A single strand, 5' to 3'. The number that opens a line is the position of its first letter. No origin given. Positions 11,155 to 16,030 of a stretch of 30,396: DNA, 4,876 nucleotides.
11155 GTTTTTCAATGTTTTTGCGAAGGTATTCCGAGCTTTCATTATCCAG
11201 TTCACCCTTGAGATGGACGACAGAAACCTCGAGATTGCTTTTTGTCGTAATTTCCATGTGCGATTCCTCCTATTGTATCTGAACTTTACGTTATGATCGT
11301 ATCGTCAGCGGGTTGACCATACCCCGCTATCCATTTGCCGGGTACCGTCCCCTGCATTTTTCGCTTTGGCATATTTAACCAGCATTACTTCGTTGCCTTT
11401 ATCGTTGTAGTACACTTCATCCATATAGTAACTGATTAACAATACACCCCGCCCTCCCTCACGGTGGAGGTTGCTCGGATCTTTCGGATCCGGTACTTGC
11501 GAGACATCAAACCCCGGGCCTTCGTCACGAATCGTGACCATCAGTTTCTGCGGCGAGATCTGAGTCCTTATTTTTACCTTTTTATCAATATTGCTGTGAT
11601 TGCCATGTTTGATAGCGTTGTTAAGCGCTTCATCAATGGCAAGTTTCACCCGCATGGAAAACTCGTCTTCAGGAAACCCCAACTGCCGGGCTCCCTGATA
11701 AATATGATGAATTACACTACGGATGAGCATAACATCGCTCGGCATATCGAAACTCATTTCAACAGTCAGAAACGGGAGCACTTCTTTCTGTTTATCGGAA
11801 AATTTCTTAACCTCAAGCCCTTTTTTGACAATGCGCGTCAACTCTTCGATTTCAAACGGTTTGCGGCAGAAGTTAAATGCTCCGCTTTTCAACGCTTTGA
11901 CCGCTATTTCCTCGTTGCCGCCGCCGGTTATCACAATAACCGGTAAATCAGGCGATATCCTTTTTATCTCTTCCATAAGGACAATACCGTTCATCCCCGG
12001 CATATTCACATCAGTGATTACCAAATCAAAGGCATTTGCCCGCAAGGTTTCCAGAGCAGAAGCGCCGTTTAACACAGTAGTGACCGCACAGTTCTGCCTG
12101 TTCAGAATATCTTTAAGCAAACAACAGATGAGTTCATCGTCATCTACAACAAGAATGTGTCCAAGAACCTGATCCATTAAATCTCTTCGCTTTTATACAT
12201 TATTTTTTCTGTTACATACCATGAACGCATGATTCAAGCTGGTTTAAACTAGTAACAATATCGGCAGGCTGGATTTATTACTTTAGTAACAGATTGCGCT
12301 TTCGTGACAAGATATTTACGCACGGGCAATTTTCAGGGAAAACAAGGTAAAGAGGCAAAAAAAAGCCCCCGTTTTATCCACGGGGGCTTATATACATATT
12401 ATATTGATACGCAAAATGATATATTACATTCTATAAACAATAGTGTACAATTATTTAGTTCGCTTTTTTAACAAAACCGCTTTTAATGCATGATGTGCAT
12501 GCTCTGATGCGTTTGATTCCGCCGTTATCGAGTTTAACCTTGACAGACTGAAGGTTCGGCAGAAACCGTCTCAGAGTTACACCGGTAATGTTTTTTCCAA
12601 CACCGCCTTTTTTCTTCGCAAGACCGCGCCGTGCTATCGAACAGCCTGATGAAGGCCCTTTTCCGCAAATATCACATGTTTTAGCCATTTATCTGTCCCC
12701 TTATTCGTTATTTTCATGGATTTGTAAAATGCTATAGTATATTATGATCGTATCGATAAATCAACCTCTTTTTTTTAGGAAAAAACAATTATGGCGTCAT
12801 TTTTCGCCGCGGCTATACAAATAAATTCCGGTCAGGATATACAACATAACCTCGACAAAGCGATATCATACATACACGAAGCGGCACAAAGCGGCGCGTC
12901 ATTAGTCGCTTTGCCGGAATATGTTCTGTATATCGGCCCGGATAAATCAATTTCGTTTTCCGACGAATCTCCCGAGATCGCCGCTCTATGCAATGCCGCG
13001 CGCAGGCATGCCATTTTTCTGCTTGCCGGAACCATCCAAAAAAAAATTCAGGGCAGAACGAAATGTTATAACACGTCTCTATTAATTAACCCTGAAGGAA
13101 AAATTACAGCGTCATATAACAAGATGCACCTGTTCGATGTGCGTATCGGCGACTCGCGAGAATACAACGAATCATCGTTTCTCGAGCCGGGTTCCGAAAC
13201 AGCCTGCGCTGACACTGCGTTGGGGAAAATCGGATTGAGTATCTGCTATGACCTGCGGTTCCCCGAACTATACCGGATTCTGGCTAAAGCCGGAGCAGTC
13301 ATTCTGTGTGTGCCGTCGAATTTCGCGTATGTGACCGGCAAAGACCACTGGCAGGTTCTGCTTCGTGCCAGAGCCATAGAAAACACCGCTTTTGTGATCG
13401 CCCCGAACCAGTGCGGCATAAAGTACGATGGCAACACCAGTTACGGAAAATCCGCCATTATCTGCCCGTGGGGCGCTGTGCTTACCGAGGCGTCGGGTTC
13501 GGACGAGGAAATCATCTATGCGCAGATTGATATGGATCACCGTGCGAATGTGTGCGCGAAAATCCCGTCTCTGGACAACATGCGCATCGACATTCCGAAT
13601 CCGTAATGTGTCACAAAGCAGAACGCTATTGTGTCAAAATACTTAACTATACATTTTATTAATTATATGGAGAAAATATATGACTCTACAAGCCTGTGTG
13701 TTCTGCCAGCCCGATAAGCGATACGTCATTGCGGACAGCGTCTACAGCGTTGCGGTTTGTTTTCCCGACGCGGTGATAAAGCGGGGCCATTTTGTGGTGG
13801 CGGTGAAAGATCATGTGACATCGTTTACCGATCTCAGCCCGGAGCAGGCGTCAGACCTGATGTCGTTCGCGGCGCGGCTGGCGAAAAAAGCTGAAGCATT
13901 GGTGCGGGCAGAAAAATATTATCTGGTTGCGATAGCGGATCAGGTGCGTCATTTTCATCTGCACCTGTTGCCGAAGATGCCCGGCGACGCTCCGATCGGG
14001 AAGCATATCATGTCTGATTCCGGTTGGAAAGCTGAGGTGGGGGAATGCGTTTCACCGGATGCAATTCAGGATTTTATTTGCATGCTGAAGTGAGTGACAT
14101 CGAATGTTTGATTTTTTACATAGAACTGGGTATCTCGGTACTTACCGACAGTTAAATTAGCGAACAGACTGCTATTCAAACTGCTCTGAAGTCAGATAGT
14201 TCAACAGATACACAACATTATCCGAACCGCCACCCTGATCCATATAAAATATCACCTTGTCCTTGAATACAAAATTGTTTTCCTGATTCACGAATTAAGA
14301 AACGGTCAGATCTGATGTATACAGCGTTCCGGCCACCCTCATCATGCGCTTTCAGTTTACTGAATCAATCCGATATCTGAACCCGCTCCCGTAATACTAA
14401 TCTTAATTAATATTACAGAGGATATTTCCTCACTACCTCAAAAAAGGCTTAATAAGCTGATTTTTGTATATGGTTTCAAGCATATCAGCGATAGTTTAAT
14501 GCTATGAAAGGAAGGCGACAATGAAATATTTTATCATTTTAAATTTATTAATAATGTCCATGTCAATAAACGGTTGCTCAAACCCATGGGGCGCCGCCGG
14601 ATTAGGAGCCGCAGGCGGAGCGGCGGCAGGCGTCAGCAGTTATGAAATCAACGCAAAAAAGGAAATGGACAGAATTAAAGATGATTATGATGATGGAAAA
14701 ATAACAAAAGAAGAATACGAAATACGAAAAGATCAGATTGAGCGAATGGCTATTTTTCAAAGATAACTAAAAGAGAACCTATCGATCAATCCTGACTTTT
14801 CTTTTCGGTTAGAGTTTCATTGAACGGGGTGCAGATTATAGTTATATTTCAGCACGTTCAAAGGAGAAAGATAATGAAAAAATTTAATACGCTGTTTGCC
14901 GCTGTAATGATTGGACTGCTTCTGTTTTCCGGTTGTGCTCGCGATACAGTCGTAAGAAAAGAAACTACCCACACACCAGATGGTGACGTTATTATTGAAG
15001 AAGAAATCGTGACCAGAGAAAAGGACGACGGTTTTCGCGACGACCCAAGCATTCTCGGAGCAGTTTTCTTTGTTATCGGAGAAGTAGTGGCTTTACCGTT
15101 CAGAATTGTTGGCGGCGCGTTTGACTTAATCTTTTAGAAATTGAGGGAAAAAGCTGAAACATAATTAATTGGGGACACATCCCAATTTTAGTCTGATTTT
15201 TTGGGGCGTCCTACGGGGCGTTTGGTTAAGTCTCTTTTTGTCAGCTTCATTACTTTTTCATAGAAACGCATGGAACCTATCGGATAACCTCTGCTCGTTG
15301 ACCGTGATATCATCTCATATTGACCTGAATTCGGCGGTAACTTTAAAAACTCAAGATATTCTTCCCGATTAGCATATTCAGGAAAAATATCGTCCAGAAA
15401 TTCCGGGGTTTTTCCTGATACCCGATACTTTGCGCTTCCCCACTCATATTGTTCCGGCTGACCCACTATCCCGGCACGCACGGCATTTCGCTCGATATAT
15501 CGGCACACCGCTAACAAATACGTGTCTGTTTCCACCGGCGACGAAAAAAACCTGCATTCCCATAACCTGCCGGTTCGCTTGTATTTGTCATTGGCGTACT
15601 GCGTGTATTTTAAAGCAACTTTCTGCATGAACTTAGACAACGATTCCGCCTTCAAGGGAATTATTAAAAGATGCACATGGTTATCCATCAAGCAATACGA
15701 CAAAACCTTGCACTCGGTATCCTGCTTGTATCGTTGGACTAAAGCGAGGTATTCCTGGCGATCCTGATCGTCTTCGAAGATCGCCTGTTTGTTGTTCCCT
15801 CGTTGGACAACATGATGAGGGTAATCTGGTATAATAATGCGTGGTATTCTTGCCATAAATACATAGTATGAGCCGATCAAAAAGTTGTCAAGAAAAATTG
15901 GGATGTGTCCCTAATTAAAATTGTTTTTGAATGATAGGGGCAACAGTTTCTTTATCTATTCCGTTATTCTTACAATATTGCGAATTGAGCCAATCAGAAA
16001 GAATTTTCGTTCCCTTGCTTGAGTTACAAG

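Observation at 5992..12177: Six-gene cassette coupling a partner-switching module to FapA, a giant HEAT-repeat protein and CheY/CheX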

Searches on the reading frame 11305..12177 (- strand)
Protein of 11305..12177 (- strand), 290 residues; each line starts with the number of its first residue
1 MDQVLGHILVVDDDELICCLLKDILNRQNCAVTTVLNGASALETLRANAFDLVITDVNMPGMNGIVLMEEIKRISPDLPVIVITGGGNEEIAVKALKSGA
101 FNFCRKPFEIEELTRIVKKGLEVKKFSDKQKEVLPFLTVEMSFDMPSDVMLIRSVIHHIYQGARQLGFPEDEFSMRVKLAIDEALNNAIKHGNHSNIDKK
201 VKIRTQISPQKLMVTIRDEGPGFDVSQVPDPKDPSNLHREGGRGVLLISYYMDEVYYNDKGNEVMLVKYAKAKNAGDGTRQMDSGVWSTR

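Call 3: search_protein_families(library=pfam, proteins=[window:11305-12177:-], max_evalue=0.01)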
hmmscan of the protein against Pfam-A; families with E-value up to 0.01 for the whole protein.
window:11305-12177:- (290 aa): 3 families
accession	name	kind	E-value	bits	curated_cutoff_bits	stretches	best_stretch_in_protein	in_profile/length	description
PF00072.30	Response_reg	-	2.2e-31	108.7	30.2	1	8-117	1-110/111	Response regulator receiver domain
PF13581.12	HATPase_c_2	-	2.4e-25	89.4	27.4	1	148-268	4-127/127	Histidine kinase-like ATPase domain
PF02518.31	HATPase_c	-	1.6e-07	32.2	26.4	1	176-245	5-75/111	Histidine kinase-, DNA gyrase B-, and HSP90-like ATPase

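Call 4: search_protein_families(library=ncbifam, proteins=[window:11305-12177:-], max_evalue=0.01)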
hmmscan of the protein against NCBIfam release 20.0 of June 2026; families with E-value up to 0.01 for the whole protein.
window:11305-12177:- (290 aa): 111 families (the best 25 are shown)
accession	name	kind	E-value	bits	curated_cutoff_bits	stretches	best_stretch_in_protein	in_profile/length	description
TIGR01818.1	ntrC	equivalog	3.6e-28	98.6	558.6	1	8-129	1-122/463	nitrogen regulation protein NR(I)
NF051870.1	NAssimRespRegNtrX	equivalog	1.2e-25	90.3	600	1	7-133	3-131/452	nitrogen assimilation response regulator NtrX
NF053512.1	nitric_RR_NosR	exception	5.7e-25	88.2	400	1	8-131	1-125/422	response regulator c-di-GMP phosphodiesterase, NosR family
NF008469.0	PRK11361.1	equivalog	1.6e-24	86.4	714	1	7-132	6-131/461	acetoacetate metabolism transcriptional regulator AtoC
NF006900.1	PRK09390.1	equivalog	7.3e-24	84.4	255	1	7-132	6-131/203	response regulator FixJ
NF008176.1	PRK10923.1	equivalog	4.4e-23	81.6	620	1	6-125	4-123/469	nitrogen regulation protein NR(I)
NF007689.0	PRK10365.1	equivalog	8.9e-23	80.8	760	1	7-131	7-131/441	sigma-54-dependent response regulator transcription factor ZraR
NF047793.1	ResRegPgtA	equivalog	1.5e-22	80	650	1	7-125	7-125/414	two-component system response regulator PgtA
NF051850.1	RespRegRprY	equivalog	4.6e-21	75.3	370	1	7-149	6-147/234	response regulator transcription factor RprY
NF040689.1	MtrAB_MtrA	equivalog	1.7e-20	73.3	300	1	8-140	1-130/219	MtrAB system response regulator MtrA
NF011695.0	PRK15115.1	equivalog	4.2e-20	71.9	763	1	6-125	7-126/445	two-component system response regulator GlrR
NF041946.1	LuxO_transreg_Vib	equivalog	3.1e-19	69.1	800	1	11-130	2-121/463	quorum-sensing sigma-54 dependent transcriptional regulator LuxO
NF052313.1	T9SS_RR_PorX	equivalog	4.8e-19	68.5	300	1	7-130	2-125/513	T9SS response regulator signal transducer PorX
NF041367.1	CheY_Halo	equivalog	5.9e-19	68.5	200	1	8-116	1-109/114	chemotaxis protein CheY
NF008099.0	PRK10841.1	equivalog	1.5e-18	66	920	1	7-118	826-937/949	two-component system sensor histidine kinase RcsC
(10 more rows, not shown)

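Call 39: find_homologous_proteins(query=window:11305-12177:-, max_evalue=1e-8)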
Query window:11305-12177:- (290 aa): 623 proteins with E <= 1e-8 among 1997 candidates; the best 120 are listed.
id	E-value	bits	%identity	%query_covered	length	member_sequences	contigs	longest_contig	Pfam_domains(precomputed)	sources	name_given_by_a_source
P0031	1.3e-189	646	100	100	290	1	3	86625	PF13581.13,PF02518.32,PF00072.31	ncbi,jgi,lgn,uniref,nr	ncbi:MAG: response regulator [Candidatus Auribacterota bacterium]|jgi:CheY-like chemotaxis protein|u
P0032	1.5e-132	459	76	93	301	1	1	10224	PF13581.13,PF02518.32,PF00072.31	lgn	-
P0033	3.2e-119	415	70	93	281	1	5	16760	PF13581.13,PF02518.32,PF00072.31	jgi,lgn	-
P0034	5.4e-118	411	68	92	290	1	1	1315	PF13581.13,PF02518.32,PF00072.31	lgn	-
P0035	3.1e-116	406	67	93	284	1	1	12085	PF13581.13,PF02518.32,PF00072.31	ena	-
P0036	3.6e-116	405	68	93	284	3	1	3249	PF13581.13,PF02518.32,PF00072.31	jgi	-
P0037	4.3e-115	402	68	91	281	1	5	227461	PF13581.13,PF02518.32,PF00072.31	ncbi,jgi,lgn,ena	-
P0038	7.3e-115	401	66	92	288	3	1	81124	PF13581.13,PF02518.32,PF00072.31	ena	-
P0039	6.2e-109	382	64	88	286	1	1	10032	PF13581.13,PF02518.32,PF00072.31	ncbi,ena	-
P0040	4.5e-107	376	64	88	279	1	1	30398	PF13581.13,PF00072.31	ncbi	-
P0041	8.0e-105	368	64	88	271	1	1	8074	PF13581.13,PF00072.31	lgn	-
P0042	6.2e-95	336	56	92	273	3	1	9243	PF13581.13,PF02518.32,PF00072.31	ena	-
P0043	1.3e-91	325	53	94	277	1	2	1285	PF13581.13,PF02518.32,PF00072.31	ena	-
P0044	2.9e-65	238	43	92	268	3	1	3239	PF13581.13,PF02518.32,PF23198.2,PF00072.31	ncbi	-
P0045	1.0e-63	233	43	92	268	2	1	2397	PF13581.13,PF02518.32,PF00072.31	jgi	jgi:YesN/AraC family two-component response regulator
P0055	7.0e-56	208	40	93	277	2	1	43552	PF13581.13,PF02518.32,PF00072.31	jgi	jgi:YesN/AraC family two-component response regulator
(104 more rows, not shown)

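Call 40: find_encoding_contigs(protein=P0055, flank=10000, max_places=3)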
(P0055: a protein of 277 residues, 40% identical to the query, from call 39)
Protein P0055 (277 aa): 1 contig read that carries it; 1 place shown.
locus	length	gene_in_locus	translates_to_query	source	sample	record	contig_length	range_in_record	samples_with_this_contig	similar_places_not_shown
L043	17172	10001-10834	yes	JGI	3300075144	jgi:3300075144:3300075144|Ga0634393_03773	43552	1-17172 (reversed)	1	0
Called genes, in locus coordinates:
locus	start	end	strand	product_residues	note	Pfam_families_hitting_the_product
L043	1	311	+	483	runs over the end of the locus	PF06808:DctM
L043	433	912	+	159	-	PF03609:EII-Sor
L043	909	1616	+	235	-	PF03613:EIID-AGA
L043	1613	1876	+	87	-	PF00381:PTS-HPr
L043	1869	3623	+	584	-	PF05524:PEP-utilisers_N, PF00391:PEP-utilizers, PF02896:PEP-utilizers_C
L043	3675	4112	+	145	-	PF02580:Tyr_Deacylase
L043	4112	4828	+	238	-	PF03793:PASTA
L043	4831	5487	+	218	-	PF00834:Ribul_P_3_epim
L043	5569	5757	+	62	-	PF02416:TatA_B_E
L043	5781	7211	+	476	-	PF01425:Amidase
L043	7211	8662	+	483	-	PF02934:GatB_N, PF02637:GatB_Yqey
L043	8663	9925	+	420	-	PF07244:POTRA, PF01103:Omp85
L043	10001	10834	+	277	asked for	PF00072:Response_reg, PF13581:HATPase_c_2, PF02518:HATPase_c (weak)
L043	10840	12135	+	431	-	-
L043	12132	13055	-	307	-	-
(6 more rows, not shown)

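Call 80: search_solved_structures(query=window:11305-12177:-, max_evalue=0.00001, show_alignments=0)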
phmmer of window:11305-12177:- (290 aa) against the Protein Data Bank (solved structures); distinct sequences matched with E-value up to 0.00001: 252 (the best 60 are shown).
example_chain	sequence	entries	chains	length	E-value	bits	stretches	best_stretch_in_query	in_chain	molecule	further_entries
9qih_A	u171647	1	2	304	3.9e-32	114.9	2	8-193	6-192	SenB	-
1dc7_A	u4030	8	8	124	3.4e-20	75.8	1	6-121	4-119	NITROGEN REGULATION PROTEIN | NITROGEN REGULATION PROTEIN NR(I) | NTRC RECEIVER DOMAIN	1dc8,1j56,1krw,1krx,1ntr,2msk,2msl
1zy2_A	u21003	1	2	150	1.5e-19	73.7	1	7-133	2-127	transcriptional regulator NtrC1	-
5xso_A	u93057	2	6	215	2e-19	73.3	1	5-142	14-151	Response regulator FixJ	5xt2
5m7n_A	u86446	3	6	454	3e-19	72.7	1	7-128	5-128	Nitrogen assimilation regulatory protein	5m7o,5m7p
4l4u_A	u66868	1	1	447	3.8e-19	72.4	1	7-133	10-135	Transcriptional regulator (NtrC family)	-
3jte_A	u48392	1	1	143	4.3e-19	72.2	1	5-126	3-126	Response regulator receiver protein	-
1ny5_A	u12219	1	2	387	5.2e-19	71.9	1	7-132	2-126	transcriptional regulator (NtrC family)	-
4d6x_A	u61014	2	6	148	5.4e-19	71.8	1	6-126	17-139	BACTERIAL REGULATORY, FIS FAMILY PROTEIN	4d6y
1qkk_A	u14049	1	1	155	9.1e-19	71.1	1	8-125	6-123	C4-DICARBOXYLATE TRANSPORT TRANSCRIPTIONAL REGULATORY PROTEIN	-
9xzo_A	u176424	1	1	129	1.2e-18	70.7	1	7-121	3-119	De novo protein M1X0B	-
1l5y_A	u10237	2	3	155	1.8e-18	70.2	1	8-122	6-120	C4-DICARBOXYLATE TRANSPORT TRANSCRIPTIONAL REGULATORY PROTEIN DCTD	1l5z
2rjn_A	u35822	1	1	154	7.9e-18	68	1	8-125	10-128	Response regulator receiver:Metal-dependent phosphohydrolase, HD subdomain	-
1zit_A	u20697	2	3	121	1.5e-17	67.1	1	7-122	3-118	transcriptional regulator (NtrC family)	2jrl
3dzd_A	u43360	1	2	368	3.7e-17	65.8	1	8-132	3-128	Transcriptional regulator (NtrC family)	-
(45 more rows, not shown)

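Call 82: search_solved_structures(query=window:11305-12177:-, max_evalue=1e-25, show_alignments=1)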
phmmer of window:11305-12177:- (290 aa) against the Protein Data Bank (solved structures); distinct sequences matched with E-value up to 1e-25: 1.
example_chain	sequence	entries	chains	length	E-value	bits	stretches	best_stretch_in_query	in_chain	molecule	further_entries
9qih_A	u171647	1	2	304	3.9e-32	114.9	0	8-193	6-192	SenB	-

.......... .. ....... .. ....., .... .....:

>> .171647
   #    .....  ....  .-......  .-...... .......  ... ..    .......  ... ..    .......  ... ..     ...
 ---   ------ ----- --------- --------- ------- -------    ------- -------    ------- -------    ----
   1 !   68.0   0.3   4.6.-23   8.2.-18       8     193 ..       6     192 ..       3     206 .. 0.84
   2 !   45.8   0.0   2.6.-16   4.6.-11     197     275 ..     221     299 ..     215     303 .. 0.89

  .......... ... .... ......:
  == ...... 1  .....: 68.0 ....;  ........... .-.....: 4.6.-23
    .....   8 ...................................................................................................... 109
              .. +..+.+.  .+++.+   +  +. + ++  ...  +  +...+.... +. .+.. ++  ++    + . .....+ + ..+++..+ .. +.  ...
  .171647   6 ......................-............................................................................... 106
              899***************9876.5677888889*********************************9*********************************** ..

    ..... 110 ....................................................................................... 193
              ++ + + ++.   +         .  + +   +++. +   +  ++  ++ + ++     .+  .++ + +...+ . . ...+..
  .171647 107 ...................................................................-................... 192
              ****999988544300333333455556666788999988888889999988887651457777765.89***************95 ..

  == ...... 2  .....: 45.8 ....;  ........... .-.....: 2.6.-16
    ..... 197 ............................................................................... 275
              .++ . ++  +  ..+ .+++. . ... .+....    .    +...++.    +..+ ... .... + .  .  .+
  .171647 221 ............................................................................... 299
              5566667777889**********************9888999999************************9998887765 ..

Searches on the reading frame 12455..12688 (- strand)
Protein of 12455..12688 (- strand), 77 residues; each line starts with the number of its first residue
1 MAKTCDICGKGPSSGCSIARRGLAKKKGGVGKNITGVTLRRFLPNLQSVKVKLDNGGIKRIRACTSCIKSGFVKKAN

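Call 91: search_protein_families(library=pfam, proteins=[window:12455-12688:-], max_evalue=0.001)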
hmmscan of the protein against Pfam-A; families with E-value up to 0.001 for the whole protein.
window:12455-12688:- (77 aa): 1 family
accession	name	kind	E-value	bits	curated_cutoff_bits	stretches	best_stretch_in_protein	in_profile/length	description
PF00830.24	Ribosomal_L28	-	4.7e-13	49.4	27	1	3-71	1-57/60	Ribosomal L28 family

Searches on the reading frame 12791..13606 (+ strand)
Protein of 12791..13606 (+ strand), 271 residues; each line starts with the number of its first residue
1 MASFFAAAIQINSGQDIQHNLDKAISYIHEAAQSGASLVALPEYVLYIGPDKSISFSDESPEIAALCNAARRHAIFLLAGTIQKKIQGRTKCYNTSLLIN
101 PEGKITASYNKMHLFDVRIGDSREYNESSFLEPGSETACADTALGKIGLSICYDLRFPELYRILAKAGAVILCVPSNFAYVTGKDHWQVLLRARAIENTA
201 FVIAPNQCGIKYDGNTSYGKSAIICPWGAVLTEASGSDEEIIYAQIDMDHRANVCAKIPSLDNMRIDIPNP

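Call 8: search_protein_families(library=pfam, proteins=[window:12791-13606:+], max_evalue=0.001)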
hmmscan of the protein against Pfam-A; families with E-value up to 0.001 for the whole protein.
window:12791-13606:+ (271 aa): 1 family
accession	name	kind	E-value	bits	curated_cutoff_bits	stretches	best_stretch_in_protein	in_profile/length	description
PF00795.27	CN_hydrolase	-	1.7e-64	218.1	23.2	1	6-249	2-249/256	Carbon-nitrogen hydrolase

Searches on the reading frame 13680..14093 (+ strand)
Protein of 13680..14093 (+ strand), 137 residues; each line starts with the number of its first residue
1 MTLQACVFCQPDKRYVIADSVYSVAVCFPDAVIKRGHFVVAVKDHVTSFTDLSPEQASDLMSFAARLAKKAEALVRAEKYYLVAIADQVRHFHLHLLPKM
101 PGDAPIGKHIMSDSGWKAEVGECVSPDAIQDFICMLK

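Call 8: search_protein_families(library=pfam, proteins=[window:13680-14093:+], max_evalue=0.001)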
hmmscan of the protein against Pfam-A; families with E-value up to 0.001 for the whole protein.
window:13680-14093:+ (137 aa): 2 families
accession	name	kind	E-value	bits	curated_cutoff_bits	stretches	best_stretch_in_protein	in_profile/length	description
PF01230.28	HIT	-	3.8e-09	37.5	21.5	1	34-100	25-96/98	HIT domain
PF11969.13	DcpS_C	-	5.5e-05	24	24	1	6-98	2-101/114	Scavenger mRNA decapping enzyme C-term binding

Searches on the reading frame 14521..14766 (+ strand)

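Call 91: search_protein_families(library=pfam, proteins=[window:14521-14766:+], max_evalue=0.001)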
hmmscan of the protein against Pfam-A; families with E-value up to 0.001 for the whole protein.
window:14521-14766:+ (81 aa): 1 family
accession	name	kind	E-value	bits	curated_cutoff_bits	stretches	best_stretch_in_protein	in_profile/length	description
PF09851.14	SHOCT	-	0.00073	19.6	27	0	56-73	10-27/28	Short C-terminal domain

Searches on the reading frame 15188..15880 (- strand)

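Call 8: search_protein_families(library=pfam, proteins=[window:15188-15880:-], max_evalue=0.001)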
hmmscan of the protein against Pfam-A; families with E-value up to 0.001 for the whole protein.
window:15188-15880:- (230 aa): 1 family
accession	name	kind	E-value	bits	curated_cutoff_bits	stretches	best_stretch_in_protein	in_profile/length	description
PF01797.21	Y1_Tnp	-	9.8e-19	68.1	23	1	22-132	7-121/121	Transposase IS200 like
